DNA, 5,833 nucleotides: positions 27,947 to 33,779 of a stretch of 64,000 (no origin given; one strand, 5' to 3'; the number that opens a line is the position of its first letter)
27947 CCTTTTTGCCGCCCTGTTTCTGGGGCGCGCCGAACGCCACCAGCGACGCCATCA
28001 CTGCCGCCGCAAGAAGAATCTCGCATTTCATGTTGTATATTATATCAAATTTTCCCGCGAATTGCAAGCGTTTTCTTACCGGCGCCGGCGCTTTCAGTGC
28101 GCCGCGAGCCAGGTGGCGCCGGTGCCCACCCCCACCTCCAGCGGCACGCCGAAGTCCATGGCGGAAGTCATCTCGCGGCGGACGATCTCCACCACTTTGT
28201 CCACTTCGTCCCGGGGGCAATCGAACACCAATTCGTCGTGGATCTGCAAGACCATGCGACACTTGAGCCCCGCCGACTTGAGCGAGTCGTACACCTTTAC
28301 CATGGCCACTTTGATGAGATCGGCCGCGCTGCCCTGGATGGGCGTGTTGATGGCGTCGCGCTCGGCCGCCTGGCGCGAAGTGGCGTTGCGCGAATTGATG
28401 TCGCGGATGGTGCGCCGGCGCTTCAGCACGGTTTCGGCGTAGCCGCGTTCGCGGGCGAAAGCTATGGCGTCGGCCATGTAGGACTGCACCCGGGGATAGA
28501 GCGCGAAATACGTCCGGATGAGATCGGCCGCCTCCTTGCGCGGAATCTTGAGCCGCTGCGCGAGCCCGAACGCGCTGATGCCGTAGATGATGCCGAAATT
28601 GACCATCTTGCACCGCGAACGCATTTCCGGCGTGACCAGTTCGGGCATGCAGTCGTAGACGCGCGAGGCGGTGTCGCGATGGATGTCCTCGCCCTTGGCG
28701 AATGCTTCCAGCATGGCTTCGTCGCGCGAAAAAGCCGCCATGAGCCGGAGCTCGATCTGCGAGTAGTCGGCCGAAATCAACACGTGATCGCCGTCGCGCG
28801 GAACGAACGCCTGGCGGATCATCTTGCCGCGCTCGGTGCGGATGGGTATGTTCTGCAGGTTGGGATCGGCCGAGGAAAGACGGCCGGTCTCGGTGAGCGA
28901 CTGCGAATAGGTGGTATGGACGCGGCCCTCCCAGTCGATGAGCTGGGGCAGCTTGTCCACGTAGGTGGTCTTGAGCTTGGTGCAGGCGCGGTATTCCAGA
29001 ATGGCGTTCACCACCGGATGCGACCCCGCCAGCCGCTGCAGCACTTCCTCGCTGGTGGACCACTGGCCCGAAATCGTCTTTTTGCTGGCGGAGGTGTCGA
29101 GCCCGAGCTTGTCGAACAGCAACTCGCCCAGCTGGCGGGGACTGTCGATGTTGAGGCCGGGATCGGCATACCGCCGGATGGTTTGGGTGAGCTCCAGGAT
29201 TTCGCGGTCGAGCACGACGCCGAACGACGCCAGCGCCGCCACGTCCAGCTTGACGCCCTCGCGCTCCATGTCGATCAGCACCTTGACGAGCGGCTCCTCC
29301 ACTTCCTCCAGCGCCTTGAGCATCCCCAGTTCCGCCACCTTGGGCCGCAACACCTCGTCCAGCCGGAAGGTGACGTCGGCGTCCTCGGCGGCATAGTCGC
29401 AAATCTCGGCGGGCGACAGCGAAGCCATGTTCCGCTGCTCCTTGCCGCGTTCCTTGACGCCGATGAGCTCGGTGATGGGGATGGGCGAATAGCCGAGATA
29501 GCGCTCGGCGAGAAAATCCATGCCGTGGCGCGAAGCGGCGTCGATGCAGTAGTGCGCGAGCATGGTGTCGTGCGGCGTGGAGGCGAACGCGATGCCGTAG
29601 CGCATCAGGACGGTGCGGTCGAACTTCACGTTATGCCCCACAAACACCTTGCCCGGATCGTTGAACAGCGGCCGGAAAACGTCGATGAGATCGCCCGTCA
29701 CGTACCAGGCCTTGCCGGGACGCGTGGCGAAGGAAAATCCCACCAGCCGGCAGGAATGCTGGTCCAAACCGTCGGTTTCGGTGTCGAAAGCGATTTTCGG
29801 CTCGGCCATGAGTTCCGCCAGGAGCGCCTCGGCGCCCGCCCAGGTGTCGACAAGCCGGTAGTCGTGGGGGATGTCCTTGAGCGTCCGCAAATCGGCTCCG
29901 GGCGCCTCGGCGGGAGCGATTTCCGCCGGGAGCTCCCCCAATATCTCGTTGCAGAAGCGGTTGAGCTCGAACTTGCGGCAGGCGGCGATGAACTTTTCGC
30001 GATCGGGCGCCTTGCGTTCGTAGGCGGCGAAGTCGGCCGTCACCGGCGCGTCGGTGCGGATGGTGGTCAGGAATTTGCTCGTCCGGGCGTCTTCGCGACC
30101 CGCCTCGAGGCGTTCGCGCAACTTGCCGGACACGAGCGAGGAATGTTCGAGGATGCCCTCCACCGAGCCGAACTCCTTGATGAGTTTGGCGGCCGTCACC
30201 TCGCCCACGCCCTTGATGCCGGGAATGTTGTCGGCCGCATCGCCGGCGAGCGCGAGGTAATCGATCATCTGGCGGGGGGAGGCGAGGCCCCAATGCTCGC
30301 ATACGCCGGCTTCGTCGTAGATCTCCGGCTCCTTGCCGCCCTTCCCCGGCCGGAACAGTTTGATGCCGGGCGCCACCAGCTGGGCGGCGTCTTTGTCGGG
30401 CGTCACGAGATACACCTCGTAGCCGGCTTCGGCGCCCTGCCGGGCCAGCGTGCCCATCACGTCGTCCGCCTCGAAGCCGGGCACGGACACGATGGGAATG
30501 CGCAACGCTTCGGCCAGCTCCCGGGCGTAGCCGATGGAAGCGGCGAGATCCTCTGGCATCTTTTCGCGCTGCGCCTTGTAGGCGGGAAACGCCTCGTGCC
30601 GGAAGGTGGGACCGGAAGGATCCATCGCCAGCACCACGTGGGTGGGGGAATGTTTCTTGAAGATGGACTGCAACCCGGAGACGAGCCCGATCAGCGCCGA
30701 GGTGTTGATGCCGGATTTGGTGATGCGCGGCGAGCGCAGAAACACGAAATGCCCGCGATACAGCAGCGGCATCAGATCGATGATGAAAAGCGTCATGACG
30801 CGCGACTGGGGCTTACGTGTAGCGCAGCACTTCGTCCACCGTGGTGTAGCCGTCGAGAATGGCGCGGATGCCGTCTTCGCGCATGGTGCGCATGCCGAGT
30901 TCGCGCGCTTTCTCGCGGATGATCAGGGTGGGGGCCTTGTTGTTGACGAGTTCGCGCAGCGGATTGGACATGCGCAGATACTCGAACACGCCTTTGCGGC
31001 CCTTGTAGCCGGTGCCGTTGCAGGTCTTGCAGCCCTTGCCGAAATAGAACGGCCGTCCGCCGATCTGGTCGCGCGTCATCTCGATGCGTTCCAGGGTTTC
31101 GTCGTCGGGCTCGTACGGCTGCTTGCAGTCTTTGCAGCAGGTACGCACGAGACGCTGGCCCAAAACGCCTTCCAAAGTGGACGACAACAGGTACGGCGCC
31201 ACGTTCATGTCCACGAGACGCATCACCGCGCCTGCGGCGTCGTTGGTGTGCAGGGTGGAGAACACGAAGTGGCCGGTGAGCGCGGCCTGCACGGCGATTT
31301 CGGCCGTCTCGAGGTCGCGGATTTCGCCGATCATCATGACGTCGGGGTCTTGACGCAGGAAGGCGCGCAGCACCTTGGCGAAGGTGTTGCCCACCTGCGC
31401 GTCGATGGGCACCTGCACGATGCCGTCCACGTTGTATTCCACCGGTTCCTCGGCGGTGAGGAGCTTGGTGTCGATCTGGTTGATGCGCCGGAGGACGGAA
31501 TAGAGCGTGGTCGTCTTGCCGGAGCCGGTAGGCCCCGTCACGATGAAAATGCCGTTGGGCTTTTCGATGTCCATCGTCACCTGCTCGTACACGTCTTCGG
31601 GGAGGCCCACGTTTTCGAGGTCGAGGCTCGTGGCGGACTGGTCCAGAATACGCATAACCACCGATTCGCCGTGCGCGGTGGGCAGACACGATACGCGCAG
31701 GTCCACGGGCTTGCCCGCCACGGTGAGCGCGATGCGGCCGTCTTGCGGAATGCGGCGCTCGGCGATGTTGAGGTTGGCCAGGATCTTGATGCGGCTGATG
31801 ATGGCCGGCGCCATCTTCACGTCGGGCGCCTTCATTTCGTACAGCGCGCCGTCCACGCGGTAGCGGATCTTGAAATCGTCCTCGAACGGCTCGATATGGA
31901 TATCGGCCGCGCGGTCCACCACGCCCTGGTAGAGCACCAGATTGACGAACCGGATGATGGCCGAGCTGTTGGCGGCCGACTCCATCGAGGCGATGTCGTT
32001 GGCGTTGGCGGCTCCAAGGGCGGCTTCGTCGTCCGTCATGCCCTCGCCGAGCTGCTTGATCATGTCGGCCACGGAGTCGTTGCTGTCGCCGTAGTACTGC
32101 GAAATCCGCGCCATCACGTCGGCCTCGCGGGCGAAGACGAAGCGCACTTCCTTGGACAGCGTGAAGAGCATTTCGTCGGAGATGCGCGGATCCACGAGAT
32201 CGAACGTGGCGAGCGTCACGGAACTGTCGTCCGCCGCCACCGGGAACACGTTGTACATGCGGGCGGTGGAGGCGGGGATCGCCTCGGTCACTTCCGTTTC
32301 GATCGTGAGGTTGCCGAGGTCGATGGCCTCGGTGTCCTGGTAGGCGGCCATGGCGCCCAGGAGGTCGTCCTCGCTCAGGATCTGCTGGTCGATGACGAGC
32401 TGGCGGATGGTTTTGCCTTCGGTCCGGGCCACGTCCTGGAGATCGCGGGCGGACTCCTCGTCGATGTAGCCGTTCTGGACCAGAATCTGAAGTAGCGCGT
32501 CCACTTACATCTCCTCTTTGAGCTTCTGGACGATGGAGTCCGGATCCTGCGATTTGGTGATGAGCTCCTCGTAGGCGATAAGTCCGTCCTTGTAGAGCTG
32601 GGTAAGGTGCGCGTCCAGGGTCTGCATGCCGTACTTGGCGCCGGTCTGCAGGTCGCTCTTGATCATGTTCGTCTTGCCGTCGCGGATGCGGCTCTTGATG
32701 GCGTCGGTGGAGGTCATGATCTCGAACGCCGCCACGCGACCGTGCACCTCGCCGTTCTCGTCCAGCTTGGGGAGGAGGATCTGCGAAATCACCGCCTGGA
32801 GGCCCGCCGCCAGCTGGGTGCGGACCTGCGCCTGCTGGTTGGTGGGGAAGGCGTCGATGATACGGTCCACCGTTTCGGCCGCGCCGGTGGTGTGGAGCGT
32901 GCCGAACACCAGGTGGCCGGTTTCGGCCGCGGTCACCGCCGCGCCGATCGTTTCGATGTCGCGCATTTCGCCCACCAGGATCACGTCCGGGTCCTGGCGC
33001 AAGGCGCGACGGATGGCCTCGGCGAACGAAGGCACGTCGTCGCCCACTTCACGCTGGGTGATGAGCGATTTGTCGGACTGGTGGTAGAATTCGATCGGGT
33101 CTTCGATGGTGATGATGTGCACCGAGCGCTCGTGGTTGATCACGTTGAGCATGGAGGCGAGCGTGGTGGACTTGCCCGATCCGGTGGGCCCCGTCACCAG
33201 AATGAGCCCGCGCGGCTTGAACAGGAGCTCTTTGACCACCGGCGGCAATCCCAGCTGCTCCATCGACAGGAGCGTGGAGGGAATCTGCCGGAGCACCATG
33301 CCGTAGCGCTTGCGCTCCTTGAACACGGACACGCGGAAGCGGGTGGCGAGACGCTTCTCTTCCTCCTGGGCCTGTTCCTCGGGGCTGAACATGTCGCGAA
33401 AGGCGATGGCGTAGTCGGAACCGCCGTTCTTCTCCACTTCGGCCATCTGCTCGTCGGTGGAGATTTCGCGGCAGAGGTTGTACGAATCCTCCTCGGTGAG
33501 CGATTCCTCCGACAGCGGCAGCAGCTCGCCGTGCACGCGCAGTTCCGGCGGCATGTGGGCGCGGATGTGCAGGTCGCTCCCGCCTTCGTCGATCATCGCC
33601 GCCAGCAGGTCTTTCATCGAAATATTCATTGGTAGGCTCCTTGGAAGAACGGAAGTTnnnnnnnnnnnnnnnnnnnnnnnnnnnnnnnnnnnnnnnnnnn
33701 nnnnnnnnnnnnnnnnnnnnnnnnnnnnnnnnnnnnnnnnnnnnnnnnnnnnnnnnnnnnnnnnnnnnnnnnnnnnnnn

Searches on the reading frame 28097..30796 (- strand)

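Call 16: search_protein_families(library=pfam, proteins=[window:28097-30796:-], max_evalue=0.001)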
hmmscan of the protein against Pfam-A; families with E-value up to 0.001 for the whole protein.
window:28097-30796:- (900 aa): 4 families
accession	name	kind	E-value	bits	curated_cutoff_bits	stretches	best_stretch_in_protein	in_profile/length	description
PF00476.26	DNA_pol_A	-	5.5e-152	506.6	34.3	1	522-897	4-380/381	DNA polymerase family A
PF02739.22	5_3_exonuc_N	-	2.2e-47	161.2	34.3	1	2-170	1-164/164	5'-3' exonuclease, N-terminal resolvase-like domain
PF01367.25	5_3_exonuc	-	7.5e-31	106.9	40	1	173-267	2-97/97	5'-3' exonuclease, C-terminal SAM fold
PF01612.26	DNA_pol_A_exo1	-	8.7e-27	94.5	23.6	1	313-487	1-172/173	3'-5' exonuclease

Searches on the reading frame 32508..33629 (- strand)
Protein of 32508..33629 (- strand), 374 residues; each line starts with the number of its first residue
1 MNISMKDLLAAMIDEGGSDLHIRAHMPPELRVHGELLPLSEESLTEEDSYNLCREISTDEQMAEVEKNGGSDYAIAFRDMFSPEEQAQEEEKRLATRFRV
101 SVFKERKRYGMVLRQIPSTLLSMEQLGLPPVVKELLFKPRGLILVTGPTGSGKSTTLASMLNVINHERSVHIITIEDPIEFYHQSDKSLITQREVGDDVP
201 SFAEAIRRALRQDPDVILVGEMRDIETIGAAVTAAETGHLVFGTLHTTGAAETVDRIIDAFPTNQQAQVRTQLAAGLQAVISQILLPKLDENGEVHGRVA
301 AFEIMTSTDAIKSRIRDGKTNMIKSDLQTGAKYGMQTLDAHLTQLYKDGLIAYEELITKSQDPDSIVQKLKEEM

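Call 16: search_protein_families(library=pfam, proteins=[window:32508-33629:-], max_evalue=0.001)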
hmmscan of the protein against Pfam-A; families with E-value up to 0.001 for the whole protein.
window:32508-33629:- (374 aa): 7 families
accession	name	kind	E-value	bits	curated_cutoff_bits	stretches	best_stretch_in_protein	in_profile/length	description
PF00437.27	T2SSE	-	1.7e-48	165.6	24.9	1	96-303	92-288/370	Type II/IV secretion system protein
PF13401.12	AAA_22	-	2.9e-05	24.8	27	1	140-222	5-93/130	AAA domain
PF13555.12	AAA_29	-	7.4e-05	22.9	27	1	135-164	17-46/61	P-loop containing region of AAA domain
PF13191.12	AAA_16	-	0.00029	21.8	32.6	1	141-211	25-103/167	AAA ATPase domain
PF13476.12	AAA_23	-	0.00036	21.7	27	0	136-159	16-38/201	AAA domain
PF25199.1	nSTAND_NTPase5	-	0.00069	19.9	34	0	139-226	40-136/145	Novel STAND NTPase 5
PF13604.12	AAA_30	-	0.00087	19.5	27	0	131-167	9-45/191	AAA domain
